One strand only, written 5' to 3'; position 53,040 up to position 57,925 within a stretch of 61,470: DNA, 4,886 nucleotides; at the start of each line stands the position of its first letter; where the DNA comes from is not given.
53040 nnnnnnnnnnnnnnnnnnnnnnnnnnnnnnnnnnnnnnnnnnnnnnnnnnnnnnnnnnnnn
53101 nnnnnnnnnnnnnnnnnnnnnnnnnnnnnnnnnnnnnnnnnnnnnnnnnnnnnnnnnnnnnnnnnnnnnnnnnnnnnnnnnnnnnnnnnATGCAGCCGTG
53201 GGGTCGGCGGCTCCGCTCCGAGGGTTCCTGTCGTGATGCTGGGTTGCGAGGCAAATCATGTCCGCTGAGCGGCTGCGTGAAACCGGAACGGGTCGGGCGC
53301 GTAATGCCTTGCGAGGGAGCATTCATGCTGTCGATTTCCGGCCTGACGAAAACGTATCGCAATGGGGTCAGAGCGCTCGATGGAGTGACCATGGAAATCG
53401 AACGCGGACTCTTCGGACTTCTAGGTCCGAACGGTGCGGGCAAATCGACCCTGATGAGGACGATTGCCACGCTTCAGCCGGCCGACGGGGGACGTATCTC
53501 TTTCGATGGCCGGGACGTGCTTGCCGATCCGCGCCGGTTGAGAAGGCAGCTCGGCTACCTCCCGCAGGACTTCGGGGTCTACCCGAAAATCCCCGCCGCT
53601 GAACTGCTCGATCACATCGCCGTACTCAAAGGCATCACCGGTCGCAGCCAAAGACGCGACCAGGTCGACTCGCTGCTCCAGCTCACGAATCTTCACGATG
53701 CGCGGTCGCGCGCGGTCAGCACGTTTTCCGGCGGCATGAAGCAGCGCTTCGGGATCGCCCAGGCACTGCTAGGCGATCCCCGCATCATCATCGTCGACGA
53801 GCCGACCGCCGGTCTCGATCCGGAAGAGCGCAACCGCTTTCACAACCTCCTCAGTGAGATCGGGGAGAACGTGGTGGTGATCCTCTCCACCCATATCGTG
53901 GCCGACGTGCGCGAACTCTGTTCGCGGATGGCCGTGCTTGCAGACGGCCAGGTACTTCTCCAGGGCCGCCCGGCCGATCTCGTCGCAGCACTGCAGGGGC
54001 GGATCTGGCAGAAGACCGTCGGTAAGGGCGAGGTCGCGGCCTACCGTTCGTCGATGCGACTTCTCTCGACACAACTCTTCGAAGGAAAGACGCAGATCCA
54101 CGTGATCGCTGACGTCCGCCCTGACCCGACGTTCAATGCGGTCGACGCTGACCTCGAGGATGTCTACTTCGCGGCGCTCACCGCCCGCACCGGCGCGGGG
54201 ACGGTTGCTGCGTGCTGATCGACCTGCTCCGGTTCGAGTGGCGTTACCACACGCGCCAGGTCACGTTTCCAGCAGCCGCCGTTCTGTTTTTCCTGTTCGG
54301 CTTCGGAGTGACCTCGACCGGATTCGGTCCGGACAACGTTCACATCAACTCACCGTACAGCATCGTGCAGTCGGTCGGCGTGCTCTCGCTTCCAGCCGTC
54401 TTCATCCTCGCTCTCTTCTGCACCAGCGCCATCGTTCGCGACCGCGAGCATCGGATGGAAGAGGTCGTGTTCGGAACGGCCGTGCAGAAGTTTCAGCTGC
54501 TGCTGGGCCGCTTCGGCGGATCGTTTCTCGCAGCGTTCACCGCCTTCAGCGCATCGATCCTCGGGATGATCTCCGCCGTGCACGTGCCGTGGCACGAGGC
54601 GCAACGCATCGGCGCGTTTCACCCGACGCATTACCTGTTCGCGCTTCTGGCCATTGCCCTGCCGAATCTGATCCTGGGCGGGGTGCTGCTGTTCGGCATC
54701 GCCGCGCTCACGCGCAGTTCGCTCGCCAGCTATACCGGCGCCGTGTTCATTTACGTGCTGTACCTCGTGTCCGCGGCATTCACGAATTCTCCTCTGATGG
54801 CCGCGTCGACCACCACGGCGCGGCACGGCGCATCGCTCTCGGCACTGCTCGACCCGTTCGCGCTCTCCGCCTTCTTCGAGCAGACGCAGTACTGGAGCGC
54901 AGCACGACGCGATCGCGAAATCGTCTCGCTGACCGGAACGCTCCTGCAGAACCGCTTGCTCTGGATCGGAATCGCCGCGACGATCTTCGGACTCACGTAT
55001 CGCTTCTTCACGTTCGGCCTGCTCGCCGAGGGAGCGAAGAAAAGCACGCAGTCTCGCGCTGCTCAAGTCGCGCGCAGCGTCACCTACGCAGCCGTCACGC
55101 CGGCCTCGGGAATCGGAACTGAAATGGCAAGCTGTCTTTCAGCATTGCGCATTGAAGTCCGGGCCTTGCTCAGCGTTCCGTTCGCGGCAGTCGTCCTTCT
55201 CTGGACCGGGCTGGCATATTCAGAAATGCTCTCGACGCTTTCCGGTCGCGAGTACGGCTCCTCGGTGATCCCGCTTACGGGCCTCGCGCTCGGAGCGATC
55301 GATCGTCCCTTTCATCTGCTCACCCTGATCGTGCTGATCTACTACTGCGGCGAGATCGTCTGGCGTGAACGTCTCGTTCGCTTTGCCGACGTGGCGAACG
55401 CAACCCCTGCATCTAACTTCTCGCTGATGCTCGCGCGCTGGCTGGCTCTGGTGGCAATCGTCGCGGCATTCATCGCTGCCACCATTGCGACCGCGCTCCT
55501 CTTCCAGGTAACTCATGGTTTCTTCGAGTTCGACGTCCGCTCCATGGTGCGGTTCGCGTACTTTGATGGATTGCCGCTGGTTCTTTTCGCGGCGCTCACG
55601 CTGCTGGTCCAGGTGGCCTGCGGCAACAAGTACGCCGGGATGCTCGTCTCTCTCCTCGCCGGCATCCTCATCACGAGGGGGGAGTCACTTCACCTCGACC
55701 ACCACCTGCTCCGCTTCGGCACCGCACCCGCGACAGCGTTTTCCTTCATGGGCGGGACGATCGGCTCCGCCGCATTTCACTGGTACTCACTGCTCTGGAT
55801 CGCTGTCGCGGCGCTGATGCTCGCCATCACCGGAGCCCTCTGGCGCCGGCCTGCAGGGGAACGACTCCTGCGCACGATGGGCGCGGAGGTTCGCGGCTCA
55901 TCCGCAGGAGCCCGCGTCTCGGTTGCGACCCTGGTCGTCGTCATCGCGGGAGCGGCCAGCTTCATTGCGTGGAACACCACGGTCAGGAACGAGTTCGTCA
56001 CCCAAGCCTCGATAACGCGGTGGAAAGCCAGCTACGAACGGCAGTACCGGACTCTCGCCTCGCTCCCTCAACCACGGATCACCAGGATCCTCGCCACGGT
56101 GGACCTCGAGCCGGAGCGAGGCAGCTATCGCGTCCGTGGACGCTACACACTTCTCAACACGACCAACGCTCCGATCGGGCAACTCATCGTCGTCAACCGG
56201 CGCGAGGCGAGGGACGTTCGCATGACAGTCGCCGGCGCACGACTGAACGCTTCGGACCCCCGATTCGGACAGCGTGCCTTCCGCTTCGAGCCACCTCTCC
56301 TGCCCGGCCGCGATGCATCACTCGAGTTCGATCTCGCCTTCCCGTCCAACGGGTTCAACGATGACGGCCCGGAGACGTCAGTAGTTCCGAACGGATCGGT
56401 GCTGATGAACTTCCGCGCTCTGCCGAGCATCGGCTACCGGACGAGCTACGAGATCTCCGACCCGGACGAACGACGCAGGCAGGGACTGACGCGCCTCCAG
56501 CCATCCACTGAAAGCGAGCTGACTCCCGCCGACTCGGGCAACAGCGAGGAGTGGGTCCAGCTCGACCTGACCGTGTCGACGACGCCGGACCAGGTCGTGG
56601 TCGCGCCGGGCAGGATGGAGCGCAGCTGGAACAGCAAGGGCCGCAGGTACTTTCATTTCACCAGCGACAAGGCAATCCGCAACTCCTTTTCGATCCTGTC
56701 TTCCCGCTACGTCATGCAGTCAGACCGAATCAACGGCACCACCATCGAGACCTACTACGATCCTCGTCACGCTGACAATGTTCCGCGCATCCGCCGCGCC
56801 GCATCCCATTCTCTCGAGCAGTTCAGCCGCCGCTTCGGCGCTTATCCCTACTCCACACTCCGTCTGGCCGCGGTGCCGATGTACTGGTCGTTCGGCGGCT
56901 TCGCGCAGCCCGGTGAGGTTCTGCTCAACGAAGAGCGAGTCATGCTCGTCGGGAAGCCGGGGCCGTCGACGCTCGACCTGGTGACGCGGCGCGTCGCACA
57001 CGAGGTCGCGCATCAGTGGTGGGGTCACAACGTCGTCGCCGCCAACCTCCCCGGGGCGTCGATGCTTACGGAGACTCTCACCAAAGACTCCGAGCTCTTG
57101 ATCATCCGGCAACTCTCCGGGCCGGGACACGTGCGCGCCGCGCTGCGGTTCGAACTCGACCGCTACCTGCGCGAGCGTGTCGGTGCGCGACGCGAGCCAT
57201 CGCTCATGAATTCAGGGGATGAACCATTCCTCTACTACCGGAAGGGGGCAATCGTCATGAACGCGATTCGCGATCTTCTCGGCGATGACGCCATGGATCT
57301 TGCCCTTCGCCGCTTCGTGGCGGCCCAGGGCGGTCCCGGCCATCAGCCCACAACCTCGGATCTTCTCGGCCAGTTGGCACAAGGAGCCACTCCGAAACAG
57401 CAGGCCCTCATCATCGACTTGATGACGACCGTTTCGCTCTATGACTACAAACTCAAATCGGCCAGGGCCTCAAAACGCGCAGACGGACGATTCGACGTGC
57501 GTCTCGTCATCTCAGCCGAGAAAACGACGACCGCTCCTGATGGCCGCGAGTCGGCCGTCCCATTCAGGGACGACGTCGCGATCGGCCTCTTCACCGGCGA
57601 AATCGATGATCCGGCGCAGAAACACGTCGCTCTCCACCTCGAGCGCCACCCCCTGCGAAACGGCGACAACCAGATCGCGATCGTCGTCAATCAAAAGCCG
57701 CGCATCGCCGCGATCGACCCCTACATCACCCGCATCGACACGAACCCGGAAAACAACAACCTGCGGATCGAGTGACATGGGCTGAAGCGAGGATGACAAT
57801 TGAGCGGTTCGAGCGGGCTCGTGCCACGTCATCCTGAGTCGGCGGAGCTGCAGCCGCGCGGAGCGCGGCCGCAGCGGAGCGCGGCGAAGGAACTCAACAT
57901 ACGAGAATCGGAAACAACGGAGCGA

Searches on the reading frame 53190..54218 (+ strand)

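Call 71: search_protein_families(library=pfam, proteins=[window:53190-54218:+], max_evalue=0.00001)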
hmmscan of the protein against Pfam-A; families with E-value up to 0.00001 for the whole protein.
window:53190-54218:+ (342 aa): 2 families
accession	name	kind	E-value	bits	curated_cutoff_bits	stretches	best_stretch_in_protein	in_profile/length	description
PF00005.33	ABC_tran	-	3.4e-30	105.9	25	1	63-207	1-137/137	ABC transporter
PF13304.12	AAA_21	-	8.2e-13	49.5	27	1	167-235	226-298/304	AAA domain, putative AbiEii toxin, Type IV TA system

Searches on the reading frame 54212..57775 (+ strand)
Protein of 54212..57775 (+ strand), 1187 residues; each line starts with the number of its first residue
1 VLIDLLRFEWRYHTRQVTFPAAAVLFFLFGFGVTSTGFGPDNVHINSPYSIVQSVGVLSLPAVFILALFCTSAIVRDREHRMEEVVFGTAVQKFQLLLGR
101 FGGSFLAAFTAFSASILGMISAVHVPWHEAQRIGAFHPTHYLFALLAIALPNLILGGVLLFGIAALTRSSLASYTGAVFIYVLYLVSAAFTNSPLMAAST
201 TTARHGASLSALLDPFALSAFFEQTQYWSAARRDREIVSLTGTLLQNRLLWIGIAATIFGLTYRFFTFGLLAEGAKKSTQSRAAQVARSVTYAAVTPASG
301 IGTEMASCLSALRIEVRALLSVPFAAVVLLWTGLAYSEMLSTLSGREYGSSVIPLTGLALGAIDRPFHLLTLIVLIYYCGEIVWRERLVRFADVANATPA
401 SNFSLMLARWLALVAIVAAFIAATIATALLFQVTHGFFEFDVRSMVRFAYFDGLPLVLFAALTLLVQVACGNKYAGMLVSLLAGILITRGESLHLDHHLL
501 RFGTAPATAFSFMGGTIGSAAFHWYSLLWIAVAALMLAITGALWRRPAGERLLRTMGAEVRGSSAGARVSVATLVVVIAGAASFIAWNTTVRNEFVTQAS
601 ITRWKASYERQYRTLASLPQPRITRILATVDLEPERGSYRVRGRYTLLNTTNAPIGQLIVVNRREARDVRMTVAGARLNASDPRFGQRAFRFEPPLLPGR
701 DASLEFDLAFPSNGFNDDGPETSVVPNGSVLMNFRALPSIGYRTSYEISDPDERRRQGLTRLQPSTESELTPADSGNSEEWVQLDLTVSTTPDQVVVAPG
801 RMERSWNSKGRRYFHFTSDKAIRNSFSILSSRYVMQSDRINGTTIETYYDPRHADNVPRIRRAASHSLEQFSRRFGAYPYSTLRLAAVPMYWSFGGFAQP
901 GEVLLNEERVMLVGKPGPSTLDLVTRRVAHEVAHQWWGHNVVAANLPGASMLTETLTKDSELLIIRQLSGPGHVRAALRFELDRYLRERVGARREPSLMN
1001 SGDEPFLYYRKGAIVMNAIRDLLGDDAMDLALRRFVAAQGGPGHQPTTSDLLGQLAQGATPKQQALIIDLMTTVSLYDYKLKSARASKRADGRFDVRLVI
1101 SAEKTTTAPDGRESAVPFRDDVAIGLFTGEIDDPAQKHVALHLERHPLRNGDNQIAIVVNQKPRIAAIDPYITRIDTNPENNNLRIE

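Call 71: search_protein_families(library=pfam, proteins=[window:54212-57775:+], max_evalue=0.00001)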
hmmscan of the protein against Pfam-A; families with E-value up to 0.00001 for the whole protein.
window:54212-57775:+ (1187 aa): 1 family
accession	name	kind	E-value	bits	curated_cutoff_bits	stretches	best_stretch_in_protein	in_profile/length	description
PF01433.26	Peptidase_M1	-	1.5e-10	41.5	27.7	1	866-1056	8-204/218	Peptidase family M1 domain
